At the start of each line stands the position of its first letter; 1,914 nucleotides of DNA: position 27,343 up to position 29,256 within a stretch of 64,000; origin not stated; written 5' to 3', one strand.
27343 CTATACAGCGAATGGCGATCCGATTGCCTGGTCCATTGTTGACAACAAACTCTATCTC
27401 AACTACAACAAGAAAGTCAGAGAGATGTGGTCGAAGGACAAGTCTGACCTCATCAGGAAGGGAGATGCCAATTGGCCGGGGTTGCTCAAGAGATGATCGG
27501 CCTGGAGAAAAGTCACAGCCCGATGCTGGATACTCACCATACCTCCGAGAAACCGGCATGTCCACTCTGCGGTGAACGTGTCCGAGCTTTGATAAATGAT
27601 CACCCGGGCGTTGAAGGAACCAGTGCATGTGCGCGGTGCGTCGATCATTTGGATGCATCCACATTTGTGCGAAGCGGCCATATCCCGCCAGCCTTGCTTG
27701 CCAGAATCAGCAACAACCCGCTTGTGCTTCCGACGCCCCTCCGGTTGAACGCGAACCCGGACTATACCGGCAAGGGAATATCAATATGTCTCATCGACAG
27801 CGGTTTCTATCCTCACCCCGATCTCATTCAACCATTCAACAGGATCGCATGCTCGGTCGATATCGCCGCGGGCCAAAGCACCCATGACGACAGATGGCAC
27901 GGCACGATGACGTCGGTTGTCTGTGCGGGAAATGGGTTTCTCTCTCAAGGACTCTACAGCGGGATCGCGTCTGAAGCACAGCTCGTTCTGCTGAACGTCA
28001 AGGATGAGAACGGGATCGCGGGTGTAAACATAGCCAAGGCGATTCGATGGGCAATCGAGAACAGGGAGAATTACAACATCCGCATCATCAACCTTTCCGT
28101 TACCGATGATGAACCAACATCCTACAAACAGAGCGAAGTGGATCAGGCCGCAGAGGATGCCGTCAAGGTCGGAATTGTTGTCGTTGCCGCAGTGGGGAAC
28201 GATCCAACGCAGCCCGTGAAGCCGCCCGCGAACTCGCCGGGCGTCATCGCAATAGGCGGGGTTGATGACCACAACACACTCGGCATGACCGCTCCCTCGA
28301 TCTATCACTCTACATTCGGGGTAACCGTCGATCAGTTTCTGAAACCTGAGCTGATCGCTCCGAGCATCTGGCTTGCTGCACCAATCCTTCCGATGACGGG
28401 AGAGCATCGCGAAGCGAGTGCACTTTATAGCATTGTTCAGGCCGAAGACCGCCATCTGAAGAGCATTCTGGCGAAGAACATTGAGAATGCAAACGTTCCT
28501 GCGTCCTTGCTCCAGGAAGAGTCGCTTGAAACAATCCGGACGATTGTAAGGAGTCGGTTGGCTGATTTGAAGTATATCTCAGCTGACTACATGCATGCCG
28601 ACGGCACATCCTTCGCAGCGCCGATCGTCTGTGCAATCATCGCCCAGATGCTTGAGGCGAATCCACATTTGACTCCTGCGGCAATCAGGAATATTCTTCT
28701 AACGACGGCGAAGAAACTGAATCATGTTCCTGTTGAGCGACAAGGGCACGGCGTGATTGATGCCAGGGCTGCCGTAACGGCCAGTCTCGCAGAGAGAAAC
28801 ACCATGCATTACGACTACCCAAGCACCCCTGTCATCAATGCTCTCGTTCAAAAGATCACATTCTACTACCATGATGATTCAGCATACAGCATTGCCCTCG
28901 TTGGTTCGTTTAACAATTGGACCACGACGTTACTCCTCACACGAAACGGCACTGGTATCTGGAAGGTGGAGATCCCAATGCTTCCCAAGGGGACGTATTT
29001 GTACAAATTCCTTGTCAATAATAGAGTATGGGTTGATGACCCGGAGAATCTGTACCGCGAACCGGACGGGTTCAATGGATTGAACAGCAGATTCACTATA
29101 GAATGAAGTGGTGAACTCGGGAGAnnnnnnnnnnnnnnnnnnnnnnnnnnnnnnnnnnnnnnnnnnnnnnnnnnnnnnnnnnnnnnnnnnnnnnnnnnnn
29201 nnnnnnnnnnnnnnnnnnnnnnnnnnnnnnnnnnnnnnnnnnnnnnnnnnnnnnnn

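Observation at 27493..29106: Cytoplasmic subtilase fused to a glycogen-binding CBM48 (AMPK-beta-like) domain and an N-terminal Cys4 motif, heading a sugar-catabolic cluster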

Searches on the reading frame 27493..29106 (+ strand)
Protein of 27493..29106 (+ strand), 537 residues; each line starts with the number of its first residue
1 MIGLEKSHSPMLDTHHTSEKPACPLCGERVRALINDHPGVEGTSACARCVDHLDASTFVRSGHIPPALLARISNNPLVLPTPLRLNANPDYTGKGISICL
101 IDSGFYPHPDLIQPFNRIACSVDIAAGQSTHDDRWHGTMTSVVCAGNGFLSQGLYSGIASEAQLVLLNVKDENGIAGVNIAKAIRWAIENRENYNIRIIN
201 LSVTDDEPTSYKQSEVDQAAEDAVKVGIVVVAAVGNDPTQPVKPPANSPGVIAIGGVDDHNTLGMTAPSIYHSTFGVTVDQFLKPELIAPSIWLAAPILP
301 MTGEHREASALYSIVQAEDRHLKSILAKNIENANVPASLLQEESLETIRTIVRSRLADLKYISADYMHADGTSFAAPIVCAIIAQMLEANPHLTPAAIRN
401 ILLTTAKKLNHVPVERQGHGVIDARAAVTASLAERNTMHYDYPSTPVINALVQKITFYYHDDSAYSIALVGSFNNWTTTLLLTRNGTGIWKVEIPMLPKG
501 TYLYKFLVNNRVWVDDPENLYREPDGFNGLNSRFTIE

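Call 3: search_protein_families(library=pfam, proteins=[window:27493-29106:+], max_evalue=0.01)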
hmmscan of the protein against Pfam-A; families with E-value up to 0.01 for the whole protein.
window:27493-29106:+ (537 aa): 3 families
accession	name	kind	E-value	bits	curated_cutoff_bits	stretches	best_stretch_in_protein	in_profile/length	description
PF00082.27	Peptidase_S8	-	3.3e-43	148.5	21.8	1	93-420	1-288/288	Subtilase family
PF16561.11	AMPK1_CBM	-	1.1e-07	32.4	26.8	1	463-525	10-70/85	Glycogen recognition site of AMP-activated protein kinase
PF02922.24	CBM_48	-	3.3e-06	27.8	22.4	1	453-511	11-71/83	Carbohydrate-binding module 48 (Isoamylase N-terminal domain)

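Call 5: find_homologous_proteins(query=window:27493-29106:+, max_evalue=0.00001)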
Query window:27493-29106:+ (537 aa): 5287 proteins with E <= 0.00001 among 8000 candidates; the best 120 are listed.
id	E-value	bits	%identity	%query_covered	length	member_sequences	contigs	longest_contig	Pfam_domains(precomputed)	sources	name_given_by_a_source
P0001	0.0e+0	1228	100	100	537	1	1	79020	PF02922.25,PF16561.12,PF00082.28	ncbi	-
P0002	9.2e-289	977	82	96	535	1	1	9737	PF02922.25,PF16561.12,PF00082.28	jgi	jgi:serine protease AprX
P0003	1.2e-282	957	79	97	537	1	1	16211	PF02922.25,PF16561.12,PF00082.28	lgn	-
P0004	4.8e-275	932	77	96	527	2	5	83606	PF02922.25,PF16561.12,PF00082.28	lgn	-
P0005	2.6e-241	820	68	96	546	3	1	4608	PF02922.25,PF16561.12,PF00082.28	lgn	-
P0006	1.8e-226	771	64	96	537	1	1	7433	PF02922.25,PF16561.12,PF00082.28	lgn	-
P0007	1.4e-223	762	64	96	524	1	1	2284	PF02922.25,PF16561.12,PF00082.28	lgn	-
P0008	9.4e-223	759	62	97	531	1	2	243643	PF02922.25,PF16561.12,PF00082.28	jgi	jgi:serine protease AprX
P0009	3.9e-199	681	60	96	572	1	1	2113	PF02922.25,PF16561.12,PF00082.28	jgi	jgi:serine protease AprX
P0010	1.4e-192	659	57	96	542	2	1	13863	PF02922.25,PF16561.12,PF00082.28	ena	-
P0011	2.3e-192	659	58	96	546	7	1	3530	PF02922.25,PF16561.12,PF00082.28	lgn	-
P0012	1.4e-190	653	55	99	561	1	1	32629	PF00082.28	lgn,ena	-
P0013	1.7e-180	620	54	96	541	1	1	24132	PF02922.25,PF16561.12,PF00082.28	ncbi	-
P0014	8.5e-180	617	55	96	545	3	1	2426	PF02922.25,PF16561.12,PF00082.28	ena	-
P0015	1.4e-174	600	54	93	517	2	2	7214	PF02922.25,PF16561.12,PF00082.28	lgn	-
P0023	7.5e-165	568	48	96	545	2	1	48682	PF02922.25,PF16561.12,PF00082.28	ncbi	-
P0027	5.8e-163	562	50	92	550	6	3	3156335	PF02922.25,PF16561.12,PF00082.28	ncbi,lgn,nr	ncbi:MAG: S8 family serine peptidase [Ignavibacteriales bacterium]|nr:S8 family serine peptidase [Ig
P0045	9.7e-157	541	50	97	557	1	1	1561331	PF02922.25,PF16561.12,PF00082.28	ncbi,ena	-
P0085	1.0e-151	525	47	98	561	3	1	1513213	PF16561.12,PF00082.28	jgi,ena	jgi:serine protease AprX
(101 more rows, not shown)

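Call 6: search_protein_families(library=ncbifam, proteins=[window:27493-29106:+], max_evalue=0.01)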
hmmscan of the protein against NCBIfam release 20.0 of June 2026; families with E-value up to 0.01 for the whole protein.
window:27493-29106:+ (537 aa): 11 families
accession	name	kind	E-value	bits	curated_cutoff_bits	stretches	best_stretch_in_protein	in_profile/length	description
TIGR03921.1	T7SS_mycosin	equivalog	5.6e-35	121.1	278.75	2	92-263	11-188/353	type VII secretion-associated serine protease mycosin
TIGR03895.1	protease_PatA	subfamily_domain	2e-13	50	421.05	2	169-260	33-122/606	PatA/PatG family cyanobactin maturation protease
NF049966.1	QH_SP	equivalog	8.1e-12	45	165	1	98-256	2-142/219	subtilisin-like serine protease QhpE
NF040809.1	germ_prot_CspBA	exception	2.3e-10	38.8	1250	1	130-237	718-824/1099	bifunctional germination protease/germinant receptor pseudoprotease CspBA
NF033595.1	denti_PrtP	equivalog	3.1e-09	36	300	1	360-430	430-504/606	dentilisin complex serine proteinase subunit PrtP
NF040808.2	CspC_non_triad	exception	9.8e-09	34.2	675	1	121-237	154-277/556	bile acid germinant receptor pseudoprotease CspC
NF008967.0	PRK12313.1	equivalog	3e-05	22.6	577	1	453-510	38-95/633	1,4-alpha-glucan branching protein GlgB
NF042956.1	IteS_antiphage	equivalog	3.3e-05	22.3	900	0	97-243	258-400/747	S8 family anti-phage peptidase IteS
NF051851.1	AtpSerPepEprS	equivalog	0.00047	18.3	1700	1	365-428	296-363/988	autotransporter serine peptidase EprS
NF003811.1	PRK05402.1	equivalog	0.00064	18.4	741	1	452-510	28-87/619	1,4-alpha-glucan branching protein GlgB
NF040553.1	SGO_0316_fam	subfamily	0.00088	17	1400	1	131-249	355-479/1486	SGO_0316/SGO_0317 family LPXTG-anchored serine peptidase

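Call 8: list_cluster_members(proteins=[P0001, P0027, P0045, P0085, P0008])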
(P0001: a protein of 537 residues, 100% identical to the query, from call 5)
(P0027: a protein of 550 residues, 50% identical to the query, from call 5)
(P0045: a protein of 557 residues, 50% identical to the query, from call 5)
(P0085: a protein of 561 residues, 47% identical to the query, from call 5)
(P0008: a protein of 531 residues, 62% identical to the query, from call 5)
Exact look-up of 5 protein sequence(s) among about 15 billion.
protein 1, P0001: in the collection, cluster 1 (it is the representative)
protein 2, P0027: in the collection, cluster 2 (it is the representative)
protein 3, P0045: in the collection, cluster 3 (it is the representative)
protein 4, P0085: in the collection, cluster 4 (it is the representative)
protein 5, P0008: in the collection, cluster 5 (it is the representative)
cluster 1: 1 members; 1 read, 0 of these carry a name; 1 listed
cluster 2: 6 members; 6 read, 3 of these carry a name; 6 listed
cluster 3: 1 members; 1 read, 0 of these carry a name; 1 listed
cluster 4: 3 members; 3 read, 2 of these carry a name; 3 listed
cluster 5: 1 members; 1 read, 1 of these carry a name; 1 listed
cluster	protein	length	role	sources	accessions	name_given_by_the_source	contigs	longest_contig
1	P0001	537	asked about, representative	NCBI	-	-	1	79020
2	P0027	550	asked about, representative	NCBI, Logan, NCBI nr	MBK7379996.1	MAG: S8 family serine peptidase [Ignavibacteriales bacterium] | S8 family serine peptidase [Ignavibacteriales bacterium]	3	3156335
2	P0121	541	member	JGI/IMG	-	serine protease AprX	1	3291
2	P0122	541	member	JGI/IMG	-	serine protease AprX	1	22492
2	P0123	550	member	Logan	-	-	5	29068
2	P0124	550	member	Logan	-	-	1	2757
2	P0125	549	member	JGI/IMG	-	-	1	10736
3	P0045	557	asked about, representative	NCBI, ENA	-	-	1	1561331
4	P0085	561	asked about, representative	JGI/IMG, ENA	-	serine protease AprX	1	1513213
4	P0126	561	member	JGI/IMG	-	serine protease AprX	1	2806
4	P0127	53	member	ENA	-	-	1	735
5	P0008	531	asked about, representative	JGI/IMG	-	serine protease AprX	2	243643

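Call 9: find_encoding_contigs(protein=P0001, flank=10000, max_places=3)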
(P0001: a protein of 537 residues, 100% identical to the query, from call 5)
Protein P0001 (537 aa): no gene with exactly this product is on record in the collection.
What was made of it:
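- Tried and rejected: Exact-sequence look-up of the window protein for its source contig found nothing on record (call 9), so the organism stays unidentified.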

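Call 10: find_encoding_contigs(protein=P0045, flank=10000, max_places=2)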
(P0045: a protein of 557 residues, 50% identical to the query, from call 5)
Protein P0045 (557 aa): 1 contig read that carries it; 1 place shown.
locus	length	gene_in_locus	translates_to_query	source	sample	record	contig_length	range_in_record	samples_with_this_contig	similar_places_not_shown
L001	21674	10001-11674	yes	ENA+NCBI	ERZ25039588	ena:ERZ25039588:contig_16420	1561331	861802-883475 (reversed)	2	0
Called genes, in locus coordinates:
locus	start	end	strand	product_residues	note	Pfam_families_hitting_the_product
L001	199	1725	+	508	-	PF00732:GMC_oxred_N, PF05199:GMC_oxred_C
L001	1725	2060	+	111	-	PF07784:DUF1622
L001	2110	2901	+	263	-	PF00230:MIP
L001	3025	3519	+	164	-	PF00903:Glyoxalase, PF12681:Glyoxalase_2 (faint), PF13669:Glyoxalase_4 (weak)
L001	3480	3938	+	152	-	PF00903:Glyoxalase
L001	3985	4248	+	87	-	-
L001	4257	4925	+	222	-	-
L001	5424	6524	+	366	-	PF14279:HNH_5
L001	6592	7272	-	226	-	-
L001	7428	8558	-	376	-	PF00355:Rieske, PF13806:Rieske_2, PF22543:Rieske_4 (weak), PF03358:FMN_red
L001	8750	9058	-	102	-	PF08803:ydhR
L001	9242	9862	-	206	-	PF03848:TehB (weak), PF13649:Methyltransf_25 (weak)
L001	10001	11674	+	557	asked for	PF00082:Peptidase_S8, PF02922:CBM_48 (faint), PF16561:AMPK1_CBM (weak)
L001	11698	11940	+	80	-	-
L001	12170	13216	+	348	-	PF01794:Ferric_reduct, PF00355:Rieske, PF13806:Rieske_2, PF22543:Rieske_4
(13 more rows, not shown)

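Call 11: find_encoding_contigs(protein=P0027, flank=10000, max_places=2)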
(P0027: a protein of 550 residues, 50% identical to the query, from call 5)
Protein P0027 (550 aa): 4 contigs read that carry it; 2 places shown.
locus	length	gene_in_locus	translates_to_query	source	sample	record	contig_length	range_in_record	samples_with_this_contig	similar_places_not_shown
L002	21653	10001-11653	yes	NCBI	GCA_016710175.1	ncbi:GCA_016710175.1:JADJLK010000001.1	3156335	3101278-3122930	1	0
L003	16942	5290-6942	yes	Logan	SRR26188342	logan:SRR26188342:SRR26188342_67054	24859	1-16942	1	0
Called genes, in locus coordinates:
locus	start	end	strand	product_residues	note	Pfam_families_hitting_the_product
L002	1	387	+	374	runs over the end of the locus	PF01384:PHO4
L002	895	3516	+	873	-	PF03200:Glyco_hydro_63 (faint), PF22422:MGH1-like_GH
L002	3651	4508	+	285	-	PF00106:adh_short, PF08659:KR, PF23441:SDR, PF13561:adh_short_C2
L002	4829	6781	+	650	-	PF12439:GDE_N, PF06202:GDE_C, PF17389:Bac_rhamnosid6H (weak), PF22422:MGH1-like_GH, PF12899:Glyco_hydro_100 (faint), PF01204:Trehalase (weak)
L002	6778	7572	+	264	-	PF00230:MIP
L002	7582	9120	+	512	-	PF00732:GMC_oxred_N, PF01266:DAO (faint), PF05199:GMC_oxred_C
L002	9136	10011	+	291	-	PF04116:FA_hydroxylase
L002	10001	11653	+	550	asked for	PF00082:Peptidase_S8, PF02922:CBM_48 (weak), PF16561:AMPK1_CBM (weak)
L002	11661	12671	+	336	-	PF00903:Glyoxalase, PF12681:Glyoxalase_2 (faint), PF13669:Glyoxalase_4 (faint), PF00903:Glyoxalase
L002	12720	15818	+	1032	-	-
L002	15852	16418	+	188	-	PF01103:Omp85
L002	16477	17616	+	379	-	PF11376:DUF3179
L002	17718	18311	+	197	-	PF10851:DUF2652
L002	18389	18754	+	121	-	-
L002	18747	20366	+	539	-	-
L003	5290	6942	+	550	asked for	PF00082:Peptidase_S8, PF02922:CBM_48 (weak), PF16561:AMPK1_CBM (weak)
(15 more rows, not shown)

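Call 13: find_encoding_contigs(protein=P0008, flank=10000, max_places=2)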
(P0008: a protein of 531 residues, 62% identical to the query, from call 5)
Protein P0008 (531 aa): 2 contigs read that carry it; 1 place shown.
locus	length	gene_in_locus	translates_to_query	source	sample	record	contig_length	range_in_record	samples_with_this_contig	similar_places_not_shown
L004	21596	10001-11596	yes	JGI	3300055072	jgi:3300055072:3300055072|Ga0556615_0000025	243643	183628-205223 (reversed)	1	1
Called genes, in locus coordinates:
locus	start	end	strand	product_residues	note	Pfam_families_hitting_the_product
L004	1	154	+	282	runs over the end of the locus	-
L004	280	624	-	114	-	-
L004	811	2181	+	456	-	PF01266:DAO (faint), PF07992:Pyr_redox_2, PF00070:Pyr_redox (weak), PF22366:NDH2_C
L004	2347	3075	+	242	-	-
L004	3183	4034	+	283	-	PF10517:DM13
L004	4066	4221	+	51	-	-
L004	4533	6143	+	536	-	PF00890:FAD_binding_2 (faint), PF01266:DAO (faint), PF07992:Pyr_redox_2 (faint), PF00732:GMC_oxred_N, PF05199:GMC_oxred_C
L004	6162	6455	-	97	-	PF05016:ParE_toxin (weak)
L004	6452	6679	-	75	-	PF09720:Unstab_antitox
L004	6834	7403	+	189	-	PF02525:Flavodoxin_2 (weak), PF03358:FMN_red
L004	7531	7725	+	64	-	PF09723:Zn_ribbon_8 (faint)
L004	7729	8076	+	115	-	PF07784:DUF1622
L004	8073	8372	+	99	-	-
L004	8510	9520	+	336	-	PF00903:Glyoxalase, PF13669:Glyoxalase_4, PF22677:Ble-like_N (faint), PF00903:Glyoxalase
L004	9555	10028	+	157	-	PF04945:YHS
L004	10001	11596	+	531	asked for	PF00082:Peptidase_S8, PF02922:CBM_48 (weak), PF16561:AMPK1_CBM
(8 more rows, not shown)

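Call 14: find_encoding_contigs(protein=P0004, flank=10000, max_places=2)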
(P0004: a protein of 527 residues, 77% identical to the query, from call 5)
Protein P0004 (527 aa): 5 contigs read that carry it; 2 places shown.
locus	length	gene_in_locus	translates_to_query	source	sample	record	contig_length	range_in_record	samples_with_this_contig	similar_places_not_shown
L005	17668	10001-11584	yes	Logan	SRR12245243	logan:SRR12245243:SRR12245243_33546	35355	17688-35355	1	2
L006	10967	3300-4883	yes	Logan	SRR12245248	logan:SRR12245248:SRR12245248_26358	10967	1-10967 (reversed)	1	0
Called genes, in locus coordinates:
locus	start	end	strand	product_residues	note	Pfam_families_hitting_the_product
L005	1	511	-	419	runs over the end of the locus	PF01420:Methylase_S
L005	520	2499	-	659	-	PF12161:HsdM_N, PF02384:N6_Mtase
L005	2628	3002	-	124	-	PF13635:DUF4143 (weak)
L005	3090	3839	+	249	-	-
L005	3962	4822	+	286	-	PF10517:DM13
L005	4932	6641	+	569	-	PF00890:FAD_binding_2 (faint), PF01266:DAO (faint), PF07992:Pyr_redox_2 (faint), PF00732:GMC_oxred_N (weak), PF05199:GMC_oxred_C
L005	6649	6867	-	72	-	PF07927:HicA_toxin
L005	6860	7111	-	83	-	PF15919:HicB_lk_antitox (weak)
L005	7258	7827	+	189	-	PF03358:FMN_red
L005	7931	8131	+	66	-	PF23451:Zn_ribbon_PaaD (faint)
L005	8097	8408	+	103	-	-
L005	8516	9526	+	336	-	PF00903:Glyoxalase, PF12681:Glyoxalase_2 (faint), PF13669:Glyoxalase_4 (weak), PF18029:Glyoxalase_6 (faint), PF22677:Ble-like_N (faint), PF00903:Glyoxalase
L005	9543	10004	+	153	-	PF04945:YHS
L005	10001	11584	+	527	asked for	PF00082:Peptidase_S8, PF02922:CBM_48, PF16561:AMPK1_CBM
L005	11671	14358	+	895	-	PF03200:Glyco_hydro_63 (faint), PF22422:MGH1-like_GH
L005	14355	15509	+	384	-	PF08240:ADH_N, PF16912:Glu_dehyd_C, PF00107:ADH_zinc_N (weak)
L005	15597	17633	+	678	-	PF12439:GDE_N, PF06202:GDE_C, PF22422:MGH1-like_GH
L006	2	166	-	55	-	?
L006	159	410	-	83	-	PF15919:HicB_lk_antitox (weak)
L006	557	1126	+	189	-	PF03358:FMN_red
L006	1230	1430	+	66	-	PF23451:Zn_ribbon_PaaD (faint)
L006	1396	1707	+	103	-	-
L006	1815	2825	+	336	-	PF00903:Glyoxalase, PF12681:Glyoxalase_2 (faint), PF13669:Glyoxalase_4 (weak), PF18029:Glyoxalase_6 (faint), PF22677:Ble-like_N (faint), PF00903:Glyoxalase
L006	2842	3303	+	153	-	PF04945:YHS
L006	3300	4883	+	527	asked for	PF00082:Peptidase_S8, PF02922:CBM_48, PF16561:AMPK1_CBM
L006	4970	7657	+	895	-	PF03200:Glyco_hydro_63 (faint), PF22422:MGH1-like_GH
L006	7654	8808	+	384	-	PF08240:ADH_N, PF16912:Glu_dehyd_C, PF00107:ADH_zinc_N (weak)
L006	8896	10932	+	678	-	PF12439:GDE_N, PF06202:GDE_C, PF22422:MGH1-like_GH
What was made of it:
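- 27026..27496 (+): YHS-domain protein with a signal peptide. Its stop codon overlaps the protease ATG (ATGA), suggesting translational coupling. The same 4-nt overlap occurs in L005/L006 (call 14).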
